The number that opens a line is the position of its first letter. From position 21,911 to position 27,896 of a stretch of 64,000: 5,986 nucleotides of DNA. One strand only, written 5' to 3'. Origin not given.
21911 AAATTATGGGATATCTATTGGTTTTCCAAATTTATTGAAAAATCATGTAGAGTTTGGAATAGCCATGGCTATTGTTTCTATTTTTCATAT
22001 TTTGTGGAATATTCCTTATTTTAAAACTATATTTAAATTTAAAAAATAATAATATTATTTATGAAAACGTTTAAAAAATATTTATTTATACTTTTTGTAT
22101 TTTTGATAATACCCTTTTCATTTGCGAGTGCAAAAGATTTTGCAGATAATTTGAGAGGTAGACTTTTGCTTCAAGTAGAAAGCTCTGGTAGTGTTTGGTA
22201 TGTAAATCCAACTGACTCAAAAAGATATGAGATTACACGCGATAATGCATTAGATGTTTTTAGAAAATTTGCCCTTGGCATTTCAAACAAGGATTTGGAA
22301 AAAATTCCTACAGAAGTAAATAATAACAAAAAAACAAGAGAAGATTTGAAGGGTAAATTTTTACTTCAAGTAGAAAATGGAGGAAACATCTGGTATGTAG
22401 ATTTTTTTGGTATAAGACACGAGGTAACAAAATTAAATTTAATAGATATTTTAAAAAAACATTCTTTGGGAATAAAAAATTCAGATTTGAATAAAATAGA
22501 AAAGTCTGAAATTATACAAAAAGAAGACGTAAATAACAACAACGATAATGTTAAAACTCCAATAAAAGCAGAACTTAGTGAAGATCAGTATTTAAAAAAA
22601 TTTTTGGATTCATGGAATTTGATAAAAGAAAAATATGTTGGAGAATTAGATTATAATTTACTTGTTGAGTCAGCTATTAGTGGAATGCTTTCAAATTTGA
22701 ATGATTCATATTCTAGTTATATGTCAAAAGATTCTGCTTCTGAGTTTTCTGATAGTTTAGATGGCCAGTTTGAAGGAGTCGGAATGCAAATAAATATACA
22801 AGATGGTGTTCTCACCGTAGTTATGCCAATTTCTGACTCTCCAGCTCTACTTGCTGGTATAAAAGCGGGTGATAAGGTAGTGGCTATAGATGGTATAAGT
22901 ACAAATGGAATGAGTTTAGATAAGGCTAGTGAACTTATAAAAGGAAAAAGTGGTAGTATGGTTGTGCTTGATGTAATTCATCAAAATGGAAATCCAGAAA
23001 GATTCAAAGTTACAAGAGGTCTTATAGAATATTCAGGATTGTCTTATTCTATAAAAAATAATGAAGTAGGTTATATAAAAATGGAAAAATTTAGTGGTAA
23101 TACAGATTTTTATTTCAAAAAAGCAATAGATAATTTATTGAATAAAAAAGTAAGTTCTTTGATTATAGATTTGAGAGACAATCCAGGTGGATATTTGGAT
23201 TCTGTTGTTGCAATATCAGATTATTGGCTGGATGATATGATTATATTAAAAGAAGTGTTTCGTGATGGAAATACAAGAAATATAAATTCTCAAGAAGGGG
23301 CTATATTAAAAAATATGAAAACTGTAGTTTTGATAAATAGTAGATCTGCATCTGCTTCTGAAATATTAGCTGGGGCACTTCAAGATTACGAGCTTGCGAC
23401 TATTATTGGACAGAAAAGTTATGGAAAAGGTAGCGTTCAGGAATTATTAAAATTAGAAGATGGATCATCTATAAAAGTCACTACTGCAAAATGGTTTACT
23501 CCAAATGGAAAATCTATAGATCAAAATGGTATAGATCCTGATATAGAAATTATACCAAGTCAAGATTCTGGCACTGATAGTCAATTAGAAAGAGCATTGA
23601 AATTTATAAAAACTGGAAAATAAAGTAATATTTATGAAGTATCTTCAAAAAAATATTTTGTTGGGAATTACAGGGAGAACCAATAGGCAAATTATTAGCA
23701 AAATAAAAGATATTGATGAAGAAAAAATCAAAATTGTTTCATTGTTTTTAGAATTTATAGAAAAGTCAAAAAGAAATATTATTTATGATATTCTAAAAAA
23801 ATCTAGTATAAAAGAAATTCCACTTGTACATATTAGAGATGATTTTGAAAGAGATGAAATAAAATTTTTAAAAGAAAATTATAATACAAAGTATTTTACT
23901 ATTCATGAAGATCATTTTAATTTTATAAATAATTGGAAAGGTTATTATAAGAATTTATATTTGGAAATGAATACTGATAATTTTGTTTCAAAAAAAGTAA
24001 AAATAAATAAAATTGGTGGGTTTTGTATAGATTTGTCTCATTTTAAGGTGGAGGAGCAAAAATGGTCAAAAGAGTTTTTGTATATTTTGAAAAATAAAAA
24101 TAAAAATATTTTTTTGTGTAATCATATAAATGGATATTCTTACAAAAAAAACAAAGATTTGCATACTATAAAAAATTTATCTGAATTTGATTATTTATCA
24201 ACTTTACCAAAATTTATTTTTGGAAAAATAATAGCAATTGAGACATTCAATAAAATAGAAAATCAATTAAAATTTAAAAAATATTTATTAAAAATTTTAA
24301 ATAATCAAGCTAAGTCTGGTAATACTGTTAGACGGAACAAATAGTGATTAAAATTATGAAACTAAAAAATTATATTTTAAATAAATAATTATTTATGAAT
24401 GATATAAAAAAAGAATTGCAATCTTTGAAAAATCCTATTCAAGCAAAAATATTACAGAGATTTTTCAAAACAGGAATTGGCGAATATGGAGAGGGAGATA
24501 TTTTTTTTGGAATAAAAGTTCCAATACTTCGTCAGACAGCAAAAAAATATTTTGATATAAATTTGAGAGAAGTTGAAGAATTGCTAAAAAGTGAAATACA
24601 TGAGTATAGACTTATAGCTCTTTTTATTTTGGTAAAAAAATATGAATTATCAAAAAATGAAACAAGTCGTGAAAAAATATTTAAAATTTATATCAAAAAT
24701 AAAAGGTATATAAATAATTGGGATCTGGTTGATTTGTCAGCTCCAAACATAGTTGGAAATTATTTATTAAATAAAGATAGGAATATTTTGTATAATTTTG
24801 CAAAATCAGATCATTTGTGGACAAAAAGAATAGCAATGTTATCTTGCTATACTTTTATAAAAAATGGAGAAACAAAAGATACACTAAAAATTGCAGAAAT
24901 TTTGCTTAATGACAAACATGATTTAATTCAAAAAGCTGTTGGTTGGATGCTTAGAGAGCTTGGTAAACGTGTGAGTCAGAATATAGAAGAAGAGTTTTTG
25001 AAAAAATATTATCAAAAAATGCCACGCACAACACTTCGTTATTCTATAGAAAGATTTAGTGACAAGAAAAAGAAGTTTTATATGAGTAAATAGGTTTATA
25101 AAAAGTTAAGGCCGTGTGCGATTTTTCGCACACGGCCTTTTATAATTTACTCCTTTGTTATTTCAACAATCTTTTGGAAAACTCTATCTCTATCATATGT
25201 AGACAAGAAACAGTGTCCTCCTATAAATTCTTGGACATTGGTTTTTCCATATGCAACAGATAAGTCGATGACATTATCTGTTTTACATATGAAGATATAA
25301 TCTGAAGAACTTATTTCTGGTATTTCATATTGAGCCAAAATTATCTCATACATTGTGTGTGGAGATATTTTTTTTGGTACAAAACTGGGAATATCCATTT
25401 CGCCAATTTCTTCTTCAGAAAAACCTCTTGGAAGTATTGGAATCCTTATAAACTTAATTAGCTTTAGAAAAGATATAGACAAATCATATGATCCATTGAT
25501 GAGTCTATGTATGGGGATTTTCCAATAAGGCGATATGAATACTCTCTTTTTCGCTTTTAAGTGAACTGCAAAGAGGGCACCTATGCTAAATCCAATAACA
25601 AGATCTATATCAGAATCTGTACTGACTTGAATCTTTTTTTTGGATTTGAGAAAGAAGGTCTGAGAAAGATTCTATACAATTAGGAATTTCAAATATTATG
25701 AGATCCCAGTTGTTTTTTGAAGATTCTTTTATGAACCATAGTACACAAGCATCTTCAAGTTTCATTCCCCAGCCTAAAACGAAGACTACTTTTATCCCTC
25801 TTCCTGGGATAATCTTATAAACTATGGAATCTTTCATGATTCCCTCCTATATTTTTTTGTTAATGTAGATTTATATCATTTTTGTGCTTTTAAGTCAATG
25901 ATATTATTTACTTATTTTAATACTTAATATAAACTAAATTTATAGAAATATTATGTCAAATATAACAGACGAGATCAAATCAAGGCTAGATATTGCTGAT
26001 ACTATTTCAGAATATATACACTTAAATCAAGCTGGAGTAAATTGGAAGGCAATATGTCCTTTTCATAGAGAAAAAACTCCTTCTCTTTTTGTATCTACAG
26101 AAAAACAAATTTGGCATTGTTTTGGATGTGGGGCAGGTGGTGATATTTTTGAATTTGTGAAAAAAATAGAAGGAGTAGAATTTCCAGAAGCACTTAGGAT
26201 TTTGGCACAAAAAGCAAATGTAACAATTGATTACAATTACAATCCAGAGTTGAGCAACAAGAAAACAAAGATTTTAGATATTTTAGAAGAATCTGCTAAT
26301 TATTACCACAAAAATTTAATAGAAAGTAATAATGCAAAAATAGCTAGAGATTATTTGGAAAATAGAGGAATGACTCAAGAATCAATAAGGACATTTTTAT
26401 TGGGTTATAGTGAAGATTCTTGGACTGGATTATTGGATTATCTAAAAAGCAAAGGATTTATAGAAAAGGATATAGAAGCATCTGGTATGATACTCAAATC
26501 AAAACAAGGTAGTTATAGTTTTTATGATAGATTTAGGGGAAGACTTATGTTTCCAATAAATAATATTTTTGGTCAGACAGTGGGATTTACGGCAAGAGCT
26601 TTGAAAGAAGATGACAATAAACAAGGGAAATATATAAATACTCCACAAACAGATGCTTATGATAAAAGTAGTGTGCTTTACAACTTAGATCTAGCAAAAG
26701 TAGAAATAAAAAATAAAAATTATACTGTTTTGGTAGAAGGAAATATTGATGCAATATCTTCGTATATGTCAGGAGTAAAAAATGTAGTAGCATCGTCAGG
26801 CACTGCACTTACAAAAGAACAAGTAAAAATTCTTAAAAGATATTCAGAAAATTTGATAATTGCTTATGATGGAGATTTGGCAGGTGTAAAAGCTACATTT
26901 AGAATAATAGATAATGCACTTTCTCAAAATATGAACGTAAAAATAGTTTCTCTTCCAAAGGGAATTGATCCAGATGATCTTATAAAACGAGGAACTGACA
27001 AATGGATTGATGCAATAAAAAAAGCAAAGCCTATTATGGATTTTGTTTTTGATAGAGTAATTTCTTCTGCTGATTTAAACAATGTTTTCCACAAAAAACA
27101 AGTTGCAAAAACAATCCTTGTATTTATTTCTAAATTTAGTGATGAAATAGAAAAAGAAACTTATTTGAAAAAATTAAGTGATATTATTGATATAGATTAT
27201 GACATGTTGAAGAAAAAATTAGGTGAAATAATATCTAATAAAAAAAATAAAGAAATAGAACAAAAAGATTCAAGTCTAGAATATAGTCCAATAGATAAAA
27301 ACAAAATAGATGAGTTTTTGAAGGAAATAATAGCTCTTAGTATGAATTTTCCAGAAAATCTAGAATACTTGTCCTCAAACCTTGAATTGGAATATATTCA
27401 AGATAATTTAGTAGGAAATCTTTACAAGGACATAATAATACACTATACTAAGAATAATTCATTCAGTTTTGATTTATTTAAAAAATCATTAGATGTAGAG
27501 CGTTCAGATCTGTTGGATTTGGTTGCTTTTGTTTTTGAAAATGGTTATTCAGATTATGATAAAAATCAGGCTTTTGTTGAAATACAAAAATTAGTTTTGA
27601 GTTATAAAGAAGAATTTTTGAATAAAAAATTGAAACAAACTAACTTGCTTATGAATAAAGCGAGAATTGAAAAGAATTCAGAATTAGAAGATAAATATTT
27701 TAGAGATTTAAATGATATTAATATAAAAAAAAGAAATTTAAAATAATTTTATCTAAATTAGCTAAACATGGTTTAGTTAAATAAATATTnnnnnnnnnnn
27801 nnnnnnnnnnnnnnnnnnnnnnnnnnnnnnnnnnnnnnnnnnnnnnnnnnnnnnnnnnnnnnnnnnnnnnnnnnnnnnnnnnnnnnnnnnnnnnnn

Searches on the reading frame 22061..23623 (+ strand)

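Call 94: search_protein_families(library=pfam, proteins=[window:22061-23623:+], max_evalue=0.0001)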
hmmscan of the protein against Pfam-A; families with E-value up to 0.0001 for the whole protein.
window:22061-23623:+ (520 aa): 5 families
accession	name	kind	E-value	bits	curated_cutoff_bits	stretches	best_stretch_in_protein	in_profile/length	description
PF03572.23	Peptidase_S41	-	3.2e-53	180.2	24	1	336-497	2-165/165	Peptidase family S41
PF22694.1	CtpB_N-like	-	1e-14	55.2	27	1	156-224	19-84/85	Activating protease CtpB N-terminal domain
PF17820.7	PDZ_6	-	3.6e-10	39.9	27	1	258-305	7-52/54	PDZ domain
PF00595.29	PDZ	-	1.9e-07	31.8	23.2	1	238-302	10-77/81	PDZ domain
PF13180.12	PDZ_2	-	1e-06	29.4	27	1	241-317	4-78/80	PDZ domain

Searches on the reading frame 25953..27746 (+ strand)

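Call 79: search_protein_families(library=pfam, proteins=[window:25953-27746:+], max_evalue=0.001)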
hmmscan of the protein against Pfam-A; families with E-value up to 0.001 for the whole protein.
window:25953-27746:+ (597 aa): 7 families
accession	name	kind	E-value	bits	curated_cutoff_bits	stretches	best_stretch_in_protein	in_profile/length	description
PF08275.17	DNAG_N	-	4.1e-37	127.6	26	1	118-249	1-128/128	DNA primase catalytic core, N-terminal domain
PF01807.25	Zn_ribbon_DnaG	-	1.7e-34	118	24.9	1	3-95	4-96/98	CHC2 zinc finger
PF13155.12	Toprim_2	-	7.3e-23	81.2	22.1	1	259-344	1-88/88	Toprim-like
PF13662.12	Toprim_4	-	1.4e-16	60.9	25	1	258-332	3-84/85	Toprim domain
PF01751.28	Toprim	-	1.1e-10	42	23.1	1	259-332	3-94/96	Toprim domain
PF10410.14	DnaB_bind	-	1.7e-07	31.8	20.6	1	362-415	1-54/56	DnaB-helicase binding domain of primase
PF13362.12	Toprim_3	-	6.2e-07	30.2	27.2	1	259-346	3-91/95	Toprim domain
